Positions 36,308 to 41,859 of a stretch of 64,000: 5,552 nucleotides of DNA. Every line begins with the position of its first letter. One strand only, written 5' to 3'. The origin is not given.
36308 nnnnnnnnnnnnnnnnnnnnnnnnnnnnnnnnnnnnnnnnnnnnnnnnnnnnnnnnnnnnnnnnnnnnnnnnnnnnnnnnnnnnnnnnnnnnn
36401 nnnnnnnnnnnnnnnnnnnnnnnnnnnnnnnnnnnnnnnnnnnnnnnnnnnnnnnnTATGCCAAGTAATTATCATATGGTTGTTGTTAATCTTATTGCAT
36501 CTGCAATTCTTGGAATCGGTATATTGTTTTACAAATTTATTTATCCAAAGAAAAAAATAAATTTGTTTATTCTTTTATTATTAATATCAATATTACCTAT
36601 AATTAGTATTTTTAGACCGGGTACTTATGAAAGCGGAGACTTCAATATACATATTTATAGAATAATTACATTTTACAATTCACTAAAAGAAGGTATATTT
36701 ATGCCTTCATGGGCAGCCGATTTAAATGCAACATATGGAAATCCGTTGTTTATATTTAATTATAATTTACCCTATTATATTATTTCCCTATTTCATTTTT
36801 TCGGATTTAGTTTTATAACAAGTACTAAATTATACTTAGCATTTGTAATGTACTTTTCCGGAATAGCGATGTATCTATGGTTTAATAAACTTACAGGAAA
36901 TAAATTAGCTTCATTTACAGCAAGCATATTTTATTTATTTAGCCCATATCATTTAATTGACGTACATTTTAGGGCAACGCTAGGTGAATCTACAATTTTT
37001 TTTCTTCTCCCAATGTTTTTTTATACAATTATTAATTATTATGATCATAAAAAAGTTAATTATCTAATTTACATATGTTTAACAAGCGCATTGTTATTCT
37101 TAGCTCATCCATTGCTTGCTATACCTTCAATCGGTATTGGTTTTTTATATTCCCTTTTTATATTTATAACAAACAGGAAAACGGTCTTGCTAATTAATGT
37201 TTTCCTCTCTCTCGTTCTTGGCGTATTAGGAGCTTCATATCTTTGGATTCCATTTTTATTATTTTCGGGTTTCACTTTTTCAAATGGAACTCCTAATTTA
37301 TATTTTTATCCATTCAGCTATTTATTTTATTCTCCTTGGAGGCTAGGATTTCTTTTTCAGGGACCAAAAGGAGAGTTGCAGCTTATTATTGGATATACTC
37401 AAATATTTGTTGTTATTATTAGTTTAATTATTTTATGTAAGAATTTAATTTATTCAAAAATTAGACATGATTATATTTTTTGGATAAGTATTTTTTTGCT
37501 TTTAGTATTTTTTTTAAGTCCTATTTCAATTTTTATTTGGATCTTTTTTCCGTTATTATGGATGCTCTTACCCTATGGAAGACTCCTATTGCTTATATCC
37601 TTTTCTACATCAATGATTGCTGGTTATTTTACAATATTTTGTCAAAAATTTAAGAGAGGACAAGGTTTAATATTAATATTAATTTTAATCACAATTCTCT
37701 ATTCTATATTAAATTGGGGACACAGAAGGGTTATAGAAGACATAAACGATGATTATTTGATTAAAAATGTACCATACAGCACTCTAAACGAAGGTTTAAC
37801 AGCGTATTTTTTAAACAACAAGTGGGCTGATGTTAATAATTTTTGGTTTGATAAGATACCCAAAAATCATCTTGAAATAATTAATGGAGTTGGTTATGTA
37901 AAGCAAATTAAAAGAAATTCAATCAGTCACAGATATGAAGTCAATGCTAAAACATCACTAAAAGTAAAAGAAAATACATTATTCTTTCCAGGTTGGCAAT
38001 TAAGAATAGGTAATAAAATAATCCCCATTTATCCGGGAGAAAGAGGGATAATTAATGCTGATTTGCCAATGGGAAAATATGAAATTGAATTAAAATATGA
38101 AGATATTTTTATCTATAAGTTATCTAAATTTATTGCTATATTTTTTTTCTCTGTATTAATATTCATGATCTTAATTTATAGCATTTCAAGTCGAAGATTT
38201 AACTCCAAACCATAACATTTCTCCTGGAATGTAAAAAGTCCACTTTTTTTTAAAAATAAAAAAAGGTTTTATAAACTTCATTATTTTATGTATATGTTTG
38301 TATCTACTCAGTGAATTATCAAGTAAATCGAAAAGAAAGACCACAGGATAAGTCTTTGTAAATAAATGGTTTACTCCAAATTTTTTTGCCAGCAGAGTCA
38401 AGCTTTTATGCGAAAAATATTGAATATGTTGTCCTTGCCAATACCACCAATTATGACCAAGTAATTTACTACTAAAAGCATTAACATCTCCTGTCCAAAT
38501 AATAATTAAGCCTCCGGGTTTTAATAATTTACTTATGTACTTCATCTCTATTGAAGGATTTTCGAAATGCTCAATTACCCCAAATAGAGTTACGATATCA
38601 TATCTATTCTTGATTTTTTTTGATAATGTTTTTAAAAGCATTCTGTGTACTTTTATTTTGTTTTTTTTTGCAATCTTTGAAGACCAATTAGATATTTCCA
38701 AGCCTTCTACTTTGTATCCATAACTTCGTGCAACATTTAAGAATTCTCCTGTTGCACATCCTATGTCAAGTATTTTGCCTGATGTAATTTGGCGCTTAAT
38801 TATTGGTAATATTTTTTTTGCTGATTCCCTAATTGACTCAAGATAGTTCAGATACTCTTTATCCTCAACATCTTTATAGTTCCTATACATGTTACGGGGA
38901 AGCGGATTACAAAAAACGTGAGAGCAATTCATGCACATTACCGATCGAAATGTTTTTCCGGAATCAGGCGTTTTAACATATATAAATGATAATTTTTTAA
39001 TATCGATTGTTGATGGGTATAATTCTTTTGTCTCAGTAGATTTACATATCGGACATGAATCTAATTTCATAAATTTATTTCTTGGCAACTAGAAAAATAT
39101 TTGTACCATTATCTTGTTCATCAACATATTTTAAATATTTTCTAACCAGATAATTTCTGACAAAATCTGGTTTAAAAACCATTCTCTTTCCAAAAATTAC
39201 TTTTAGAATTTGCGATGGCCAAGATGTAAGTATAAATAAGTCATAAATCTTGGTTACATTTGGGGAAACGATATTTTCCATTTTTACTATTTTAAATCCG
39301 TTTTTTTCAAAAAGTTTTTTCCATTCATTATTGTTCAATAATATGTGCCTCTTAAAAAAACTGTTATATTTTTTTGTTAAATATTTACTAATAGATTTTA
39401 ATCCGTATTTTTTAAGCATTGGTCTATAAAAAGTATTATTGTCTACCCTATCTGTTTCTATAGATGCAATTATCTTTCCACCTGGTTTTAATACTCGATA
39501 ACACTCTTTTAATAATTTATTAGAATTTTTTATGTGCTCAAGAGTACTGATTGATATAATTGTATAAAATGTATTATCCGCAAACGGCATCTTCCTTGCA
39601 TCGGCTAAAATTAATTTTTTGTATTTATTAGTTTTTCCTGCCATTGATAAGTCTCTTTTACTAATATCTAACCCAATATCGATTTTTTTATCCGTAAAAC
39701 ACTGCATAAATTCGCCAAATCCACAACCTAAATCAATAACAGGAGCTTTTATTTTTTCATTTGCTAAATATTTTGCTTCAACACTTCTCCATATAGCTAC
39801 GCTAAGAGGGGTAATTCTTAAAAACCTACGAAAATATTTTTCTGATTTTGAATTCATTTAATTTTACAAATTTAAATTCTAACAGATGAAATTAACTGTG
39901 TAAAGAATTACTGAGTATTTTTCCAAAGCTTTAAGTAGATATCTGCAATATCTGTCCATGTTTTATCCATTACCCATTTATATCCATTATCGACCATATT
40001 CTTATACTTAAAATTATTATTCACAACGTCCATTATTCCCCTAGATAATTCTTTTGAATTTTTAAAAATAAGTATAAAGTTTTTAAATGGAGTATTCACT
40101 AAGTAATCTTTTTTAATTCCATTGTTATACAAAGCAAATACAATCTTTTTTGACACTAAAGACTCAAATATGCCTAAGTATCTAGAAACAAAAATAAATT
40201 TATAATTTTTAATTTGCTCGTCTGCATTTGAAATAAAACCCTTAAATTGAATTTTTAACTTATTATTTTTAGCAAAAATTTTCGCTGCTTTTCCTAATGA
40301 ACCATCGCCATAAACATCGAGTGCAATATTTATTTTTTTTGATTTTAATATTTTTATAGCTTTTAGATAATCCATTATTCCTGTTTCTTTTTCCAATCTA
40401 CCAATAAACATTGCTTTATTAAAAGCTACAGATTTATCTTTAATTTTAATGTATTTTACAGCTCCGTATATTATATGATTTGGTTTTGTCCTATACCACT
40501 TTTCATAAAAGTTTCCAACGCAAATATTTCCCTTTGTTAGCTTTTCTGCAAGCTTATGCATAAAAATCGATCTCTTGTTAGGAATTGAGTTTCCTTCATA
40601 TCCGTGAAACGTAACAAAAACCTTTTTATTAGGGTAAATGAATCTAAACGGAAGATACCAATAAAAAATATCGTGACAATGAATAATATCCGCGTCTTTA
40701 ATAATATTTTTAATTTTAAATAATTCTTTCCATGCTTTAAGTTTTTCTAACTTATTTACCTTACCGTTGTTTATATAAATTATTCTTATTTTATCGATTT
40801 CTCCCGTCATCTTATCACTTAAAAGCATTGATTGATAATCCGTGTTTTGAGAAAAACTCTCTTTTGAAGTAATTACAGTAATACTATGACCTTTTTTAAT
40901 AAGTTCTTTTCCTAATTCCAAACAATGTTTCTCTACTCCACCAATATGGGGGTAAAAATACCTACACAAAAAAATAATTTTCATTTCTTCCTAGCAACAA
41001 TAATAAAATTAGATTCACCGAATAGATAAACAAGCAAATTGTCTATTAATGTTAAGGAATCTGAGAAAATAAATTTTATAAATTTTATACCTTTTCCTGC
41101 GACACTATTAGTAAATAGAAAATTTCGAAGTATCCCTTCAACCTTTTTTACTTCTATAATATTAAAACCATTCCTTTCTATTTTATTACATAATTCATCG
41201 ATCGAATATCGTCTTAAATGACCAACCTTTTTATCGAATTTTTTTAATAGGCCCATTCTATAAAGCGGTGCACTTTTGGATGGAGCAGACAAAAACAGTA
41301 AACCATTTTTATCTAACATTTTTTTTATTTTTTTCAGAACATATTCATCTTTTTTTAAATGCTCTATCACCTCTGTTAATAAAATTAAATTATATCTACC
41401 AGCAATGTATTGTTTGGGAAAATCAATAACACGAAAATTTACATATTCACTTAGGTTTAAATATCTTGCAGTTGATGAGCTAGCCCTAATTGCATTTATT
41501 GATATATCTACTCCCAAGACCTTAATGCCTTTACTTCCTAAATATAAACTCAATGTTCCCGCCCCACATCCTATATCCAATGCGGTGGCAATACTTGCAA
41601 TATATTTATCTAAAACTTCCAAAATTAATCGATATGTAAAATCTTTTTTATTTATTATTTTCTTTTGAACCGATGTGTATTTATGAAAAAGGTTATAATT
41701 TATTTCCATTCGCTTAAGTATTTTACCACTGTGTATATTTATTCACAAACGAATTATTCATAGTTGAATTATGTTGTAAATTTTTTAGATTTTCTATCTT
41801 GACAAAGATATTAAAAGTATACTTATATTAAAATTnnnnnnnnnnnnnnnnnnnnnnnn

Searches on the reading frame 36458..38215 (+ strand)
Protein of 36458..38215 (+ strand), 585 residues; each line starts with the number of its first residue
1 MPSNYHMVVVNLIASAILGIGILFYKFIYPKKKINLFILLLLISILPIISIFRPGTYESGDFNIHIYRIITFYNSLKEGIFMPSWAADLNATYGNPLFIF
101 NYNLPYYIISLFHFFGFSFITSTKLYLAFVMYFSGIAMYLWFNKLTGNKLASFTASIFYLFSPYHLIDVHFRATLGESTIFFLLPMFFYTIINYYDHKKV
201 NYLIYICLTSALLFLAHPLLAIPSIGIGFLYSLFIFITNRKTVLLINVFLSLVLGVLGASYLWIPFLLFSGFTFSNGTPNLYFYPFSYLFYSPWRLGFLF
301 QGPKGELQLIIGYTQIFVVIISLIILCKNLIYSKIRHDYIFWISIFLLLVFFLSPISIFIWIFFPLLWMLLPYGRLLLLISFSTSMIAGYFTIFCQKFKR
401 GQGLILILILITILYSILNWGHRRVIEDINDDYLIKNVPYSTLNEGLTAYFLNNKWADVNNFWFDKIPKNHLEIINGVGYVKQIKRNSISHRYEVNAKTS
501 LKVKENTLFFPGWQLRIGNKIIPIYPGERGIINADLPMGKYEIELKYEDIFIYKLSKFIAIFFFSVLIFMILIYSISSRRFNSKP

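Call 4: search_protein_families(library=pfam, proteins=[window:36458-38215:+], max_evalue=1)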
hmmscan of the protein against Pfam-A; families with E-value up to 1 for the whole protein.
window:36458-38215:+ (585 aa): 1 family
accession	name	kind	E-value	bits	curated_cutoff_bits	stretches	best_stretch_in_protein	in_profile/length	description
PF10131.15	PTPS_related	-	3.5e-10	39.4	26.4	1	103-414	6-300/621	6-pyruvoyl-tetrahydropterin synthase related domain; membrane protein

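Call 5: search_protein_families(library=ncbifam, proteins=[window:36458-38215:+], max_evalue=1)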
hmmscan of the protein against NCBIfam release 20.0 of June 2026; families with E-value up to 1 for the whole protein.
window:36458-38215:+ (585 aa): 0 families

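Call 15: find_homologous_proteins(query=window:36458-38215:+)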
Query window:36458-38215:+ (585 aa): 514 proteins with E <= 0.001 among 8000 candidates; the best 120 are listed.
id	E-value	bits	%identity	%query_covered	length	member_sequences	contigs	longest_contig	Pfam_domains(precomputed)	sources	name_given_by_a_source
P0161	3.3e-261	887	70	100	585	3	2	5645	PF10131.16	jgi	-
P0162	1.2e-247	842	67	100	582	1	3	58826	PF10131.16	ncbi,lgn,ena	-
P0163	3.1e-234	797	63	100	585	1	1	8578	PF10131.16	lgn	-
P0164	1.5e-212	726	60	97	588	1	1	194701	PF10131.16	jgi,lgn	jgi:hypothetical protein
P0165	8.0e-211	720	58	100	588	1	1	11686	PF10131.16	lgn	-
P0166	2.5e-207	709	57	100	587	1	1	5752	-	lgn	-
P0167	9.5e-207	707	59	98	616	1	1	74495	PF10131.16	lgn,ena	-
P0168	1.5e-205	703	59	98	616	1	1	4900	PF10131.16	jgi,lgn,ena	-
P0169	1.9e-204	699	59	96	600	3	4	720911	PF10131.16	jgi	-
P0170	4.8e-204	698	57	96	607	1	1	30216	PF10131.16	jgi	jgi:hypothetical protein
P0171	2.4e-203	695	58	99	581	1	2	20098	PF10131.16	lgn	-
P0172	3.2e-203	695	60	96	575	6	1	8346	PF10131.16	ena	-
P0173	4.1e-203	695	57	100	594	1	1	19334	-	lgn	-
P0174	4.4e-203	695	58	99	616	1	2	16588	PF10131.16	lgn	-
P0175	2.0e-202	692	57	100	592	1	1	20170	PF10131.16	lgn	-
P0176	3.4e-202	692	57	96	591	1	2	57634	PF10131.16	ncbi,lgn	-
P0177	3.4e-201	688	56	98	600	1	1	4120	PF10131.16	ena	-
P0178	6.8e-201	687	56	100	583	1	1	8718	PF10131.16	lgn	-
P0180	1.9e-200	686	55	100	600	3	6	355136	PF10131.16,PF13231.13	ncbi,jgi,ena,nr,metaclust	ncbi:MAG: hypothetical protein A2629_00135 [Candidatus Levybacteria bacterium RIFCSPHIGHO2_01_FULL_4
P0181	2.5e-199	682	56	99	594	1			PF10131.16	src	-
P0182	1.0e-198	680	56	100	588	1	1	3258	PF10131.16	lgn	-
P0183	3.1e-198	679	56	100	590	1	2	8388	PF10131.16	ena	-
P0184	4.2e-198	678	56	99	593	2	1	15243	PF10131.16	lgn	-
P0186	1.5e-197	676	56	100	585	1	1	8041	PF10131.16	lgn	-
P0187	1.9e-197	676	56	99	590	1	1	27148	PF10131.16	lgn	-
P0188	3.1e-197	675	55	99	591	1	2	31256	PF10131.16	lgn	-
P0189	1.2e-196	673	56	98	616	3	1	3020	PF10131.16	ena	-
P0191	2.2e-196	672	57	100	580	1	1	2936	PF10131.16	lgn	-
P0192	2.6e-196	672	57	99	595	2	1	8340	PF10131.16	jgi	-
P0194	3.7e-196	672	55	100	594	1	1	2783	PF10131.16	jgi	jgi:hypothetical protein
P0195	5.4e-196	671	54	98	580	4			PF10131.16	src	-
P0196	5.8e-196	671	56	100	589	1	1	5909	PF10131.16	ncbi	-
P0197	6.9e-196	671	56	95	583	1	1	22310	PF10131.16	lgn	-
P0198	8.5e-196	670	56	100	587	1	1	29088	PF10131.16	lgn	-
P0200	5.6e-195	668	55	98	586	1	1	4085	PF10131.16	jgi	jgi:hypothetical protein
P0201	5.9e-195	668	54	98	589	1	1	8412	PF10131.16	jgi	jgi:hypothetical protein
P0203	9.5e-195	667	55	100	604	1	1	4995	PF10131.16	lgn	-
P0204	1.0e-194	667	55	100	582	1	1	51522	PF10131.16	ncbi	-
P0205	2.0e-194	666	55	100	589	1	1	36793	PF10131.16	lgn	-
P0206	2.2e-194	666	54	95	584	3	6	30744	PF10131.16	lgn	-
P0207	3.4e-194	665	55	100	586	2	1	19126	PF10131.16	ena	-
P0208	6.4e-194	664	55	97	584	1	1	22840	PF10131.16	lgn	-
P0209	1.1e-193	664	57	96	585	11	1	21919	PF10131.16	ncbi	-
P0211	2.7e-193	662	57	96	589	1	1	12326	PF10131.16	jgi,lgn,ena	-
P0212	5.7e-193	661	53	98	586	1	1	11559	PF10131.16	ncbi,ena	-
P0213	8.3e-193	661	55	100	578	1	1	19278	PF10131.16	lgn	-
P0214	1.1e-192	660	55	100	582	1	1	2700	PF10131.16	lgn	-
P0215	2.8e-192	659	57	100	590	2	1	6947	PF10131.16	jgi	-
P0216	3.9e-192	658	55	98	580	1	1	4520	PF10131.16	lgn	-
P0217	4.2e-192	658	57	96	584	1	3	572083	PF10131.16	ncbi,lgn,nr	ncbi:6-pyruvoyl-tetrahydropterin synthase-related protein [Patescibacteria group bacterium]|nr:6-pyr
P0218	6.2e-192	658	55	97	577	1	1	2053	PF10131.16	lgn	-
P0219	1.2e-191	657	55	99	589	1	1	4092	PF10131.16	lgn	-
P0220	4.1e-191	655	53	98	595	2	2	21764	PF10131.16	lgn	-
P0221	8.9e-191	654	54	98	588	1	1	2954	PF10131.16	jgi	jgi:hypothetical protein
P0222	1.2e-190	654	54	100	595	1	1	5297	PF10131.16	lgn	-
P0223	1.3e-190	653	54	100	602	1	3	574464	PF10131.16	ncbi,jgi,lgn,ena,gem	-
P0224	1.7e-190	653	55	96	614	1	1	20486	PF10131.16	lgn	-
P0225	2.1e-190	653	55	100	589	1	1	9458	PF10131.16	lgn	-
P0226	2.2e-190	653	55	100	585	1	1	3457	PF10131.16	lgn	-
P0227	6.6e-190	651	57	95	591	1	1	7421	PF10131.16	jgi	-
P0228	1.5e-189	650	55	97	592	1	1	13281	PF10131.16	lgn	-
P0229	4.5e-189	648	56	96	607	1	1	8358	PF10131.16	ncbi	-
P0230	8.2e-189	647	54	98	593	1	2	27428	PF10131.16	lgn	-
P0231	1.4e-188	647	54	98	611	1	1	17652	PF10131.16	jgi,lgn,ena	-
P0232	1.6e-188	647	55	96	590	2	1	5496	PF10131.16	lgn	-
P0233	2.3e-188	646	57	96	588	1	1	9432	PF10131.16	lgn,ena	-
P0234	2.7e-188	646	54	98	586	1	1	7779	PF10131.16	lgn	-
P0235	5.9e-188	645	54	100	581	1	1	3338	PF10131.16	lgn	-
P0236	7.0e-188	644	54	98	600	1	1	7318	PF10131.16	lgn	-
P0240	1.1e-186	640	54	89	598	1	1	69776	PF10131.16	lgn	-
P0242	2.5e-186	639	54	100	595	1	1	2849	PF10131.16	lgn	-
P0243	2.6e-186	639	56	96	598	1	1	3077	PF10131.16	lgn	-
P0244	2.8e-186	639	53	99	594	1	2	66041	PF10131.16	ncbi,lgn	-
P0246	3.3e-185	636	54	93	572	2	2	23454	PF10131.16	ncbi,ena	-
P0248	2.7e-184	632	55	96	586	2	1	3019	PF10131.16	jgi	-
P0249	8.1e-182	624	52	94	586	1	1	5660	PF10131.16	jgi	jgi:hypothetical protein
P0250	8.2e-181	621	52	98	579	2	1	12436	PF10131.16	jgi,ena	-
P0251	8.8e-181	621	54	94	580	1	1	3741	PF10131.16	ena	-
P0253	4.1e-180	619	55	95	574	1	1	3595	PF10131.16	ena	-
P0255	2.0e-179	616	52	99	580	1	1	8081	PF10131.16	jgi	jgi:hypothetical protein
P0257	4.9e-178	612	53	96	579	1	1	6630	PF10131.16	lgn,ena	-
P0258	5.0e-178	612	51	97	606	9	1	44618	PF10131.16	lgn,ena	-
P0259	8.4e-178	611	53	95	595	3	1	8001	PF10131.16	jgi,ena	-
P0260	1.9e-176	607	52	99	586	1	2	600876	PF10131.16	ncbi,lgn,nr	ncbi:MAG: glycosyltransferase family 39 protein [Candidatus Levybacteria bacterium]|nr:glycosyltrans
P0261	3.7e-176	606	52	95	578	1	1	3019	PF10131.16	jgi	jgi:ABC-type multidrug transport system fused ATPase/permease subunit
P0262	8.2e-176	605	51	99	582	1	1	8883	PF10131.16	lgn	-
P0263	1.3e-175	604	53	95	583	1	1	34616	PF10131.16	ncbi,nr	ncbi:MAG: hypothetical protein M1524_02605 [Patescibacteria group bacterium]|nr:hypothetical protein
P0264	4.1e-174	599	59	84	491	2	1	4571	PF10131.16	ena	-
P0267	3.3e-172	593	53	94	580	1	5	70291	PF10131.16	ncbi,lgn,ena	-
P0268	5.4e-172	592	56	88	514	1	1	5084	PF10131.16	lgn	-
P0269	2.9e-171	589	49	99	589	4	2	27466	PF10131.16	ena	-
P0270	2.6e-169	583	55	88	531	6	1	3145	PF10131.16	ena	-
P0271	4.4e-169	582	57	83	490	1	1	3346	PF10131.16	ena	-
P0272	1.2e-159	551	54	82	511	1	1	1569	PF10131.16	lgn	-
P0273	1.3e-159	551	52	88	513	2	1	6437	PF10131.16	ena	-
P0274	2.4e-157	544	54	81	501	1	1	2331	PF10131.16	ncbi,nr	ncbi:MAG: 6-pyruvoyl-tetrahydropterin synthase-related protein [bacterium]|nr:6-pyruvoyl-tetrahydrop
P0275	5.7e-157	542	49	100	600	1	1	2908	PF10131.16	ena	-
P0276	1.6e-155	537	47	97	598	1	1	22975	PF10131.16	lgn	-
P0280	2.8e-152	527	46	97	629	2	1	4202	PF10131.16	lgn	-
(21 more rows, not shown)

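Call 29: search_solved_structures(query=A2, max_evalue=10)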
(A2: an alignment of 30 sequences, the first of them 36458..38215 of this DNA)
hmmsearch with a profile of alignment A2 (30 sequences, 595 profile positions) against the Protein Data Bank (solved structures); distinct sequences matched with E-value up to 10: 0.

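Call 51: predict_structure(alignment_id=A2)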
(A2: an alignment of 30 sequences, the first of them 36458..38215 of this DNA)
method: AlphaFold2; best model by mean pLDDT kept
length: 585 residues; sequences in the alignment: 30
mean_pLDDT: 82.1   pTM: 0.85
mean pLDDT of the five models: 82.1, 81.5, 80.0, 79.9, 79.2
residues with pLDDT >= 90: 228; 70-90: 244; 50-70: 90; < 50: 23
segments of 3 or more residues with pLDDT < 50: 291-299, 301-303, 305-307, 581-585
pLDDT, mean of each block of 10 residues (from residue 1): 67 86 85 87 84 70 78 85 74 58 82 92 89 94 94 94 61 76 95 93 95 89 95 93 95 92 77 66 67 45 49 83 91 89 95 87 78 80 94 89 89 76 71 78 61 68 68 92 87 94 88 90 89 93 91 89 91 73 40
secondary structure, 60 per line:
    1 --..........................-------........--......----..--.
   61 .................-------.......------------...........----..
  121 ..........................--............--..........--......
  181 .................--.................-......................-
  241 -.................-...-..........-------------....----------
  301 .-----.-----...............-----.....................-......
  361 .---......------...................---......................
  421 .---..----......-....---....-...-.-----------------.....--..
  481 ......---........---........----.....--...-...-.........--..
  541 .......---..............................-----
elements in order: H3-28 H36-43 H46-51 H60-77 H85-91 H104-114 H119-146 H149-160 H163-172 H175-197 H200-216 H218-239 H242-258 H264-272 H287-290 H313-327 H333-353 H355-361 H365-370 H377-395 H399-421 H431-436 H438-441 H445-448 E472-476 E479-486 E490-497 E501-508 E513-517 E520-522 E524-526 E531-536 E539-547 H551-580

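Call 84: search_protein_families(library=pfam, alignment_id=A2, max_evalue=0.1)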
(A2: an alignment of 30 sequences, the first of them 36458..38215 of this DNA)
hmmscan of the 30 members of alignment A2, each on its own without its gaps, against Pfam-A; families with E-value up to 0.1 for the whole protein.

A. member 1, window:36458-38215:+ (585 aa): 1 family
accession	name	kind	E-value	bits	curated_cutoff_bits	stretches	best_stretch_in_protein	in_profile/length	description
PF10131.15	PTPS_related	-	3.5e-10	39.4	26.4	1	103-414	6-300/621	6-pyruvoyl-tetrahydropterin synthase related domain; membrane protein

B. families by the number of members that match (of 30 scanned): 9 families
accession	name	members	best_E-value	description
PF10131.15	PTPS_related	29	3.2e-17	6-pyruvoyl-tetrahydropterin synthase related domain; membrane protein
PF09586.16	YfhO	14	3.3e-05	Bacterial membrane protein YfhO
PF08592.16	Anthrone_oxy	2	0.044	Anthrone oxygenase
PF03649.18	UPF0014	1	0.005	Uncharacterised protein family (UPF0014)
PF11168.14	DUF2955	1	0.0077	Protein of unknown function (DUF2955)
PF16080.10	Phage_holin_2_3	1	0.031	Bacteriophage holin family HP1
PF16824.11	CBM_26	1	0.032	C-terminal carbohydrate-binding module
PF23670.1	PIGBOS1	1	0.049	PIGBOS1-like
PF03707.21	MHYT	1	0.099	Bacterial signalling protein N terminal repeat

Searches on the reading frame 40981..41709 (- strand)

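Call 10: search_protein_families(library=pfam, proteins=[window:40981-41709:-], max_evalue=0.01)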
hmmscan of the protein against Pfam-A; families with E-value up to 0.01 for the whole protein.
window:40981-41709:- (242 aa): 14 families
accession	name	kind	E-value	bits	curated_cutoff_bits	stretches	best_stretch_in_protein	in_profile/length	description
PF13489.12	Methyltransf_23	-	3.4e-20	72.8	27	1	37-186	20-163/164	Methyltransferase domain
PF08242.18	Methyltransf_12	-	6.1e-14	53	30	1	44-138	1-98/98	Methyltransferase domain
PF13847.12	Methyltransf_31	-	4.3e-13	49.6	27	1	42-149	6-118/145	Methyltransferase domain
PF08241.18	Methyltransf_11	-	2.1e-12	48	21.2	1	44-140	1-95/95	Methyltransferase domain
PF13649.12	Methyltransf_25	-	8.7e-11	42.8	27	1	44-136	2-97/97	Methyltransferase domain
PF05175.20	MTS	-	1.6e-09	38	23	1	22-140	16-138/170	Methyltransferase small domain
PF03848.20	TehB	-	6.8e-09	35.9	20.4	1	37-131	28-120/193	Tellurite resistance protein TehB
PF02353.26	CMAS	-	7.1e-09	35.8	27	1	41-145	64-169/273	Mycolic acid cyclopropane synthetase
PF06325.19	PrmA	-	7e-07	29.5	22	1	25-123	147-247/296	Ribosomal protein L11 methyltransferase (PrmA)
PF05401.17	NodS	-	1.6e-05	25.3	24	1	38-138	42-142/201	Nodulation protein S (NodS)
PF07021.18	MetW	-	0.00028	21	21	1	32-132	6-102/193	Methionine biosynthesis protein MetW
PF09445.16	Methyltransf_15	-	0.00053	20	22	1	42-179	3-112/165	RNA cap guanine-N2 methyltransferase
PF12847.13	Methyltransf_18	-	0.0017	18.8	27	1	30-100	5-77/151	Methyltransferase domain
PF13679.12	Methyltransf_32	-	0.0018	18.7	27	1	39-93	25-85/143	Methyltransferase domain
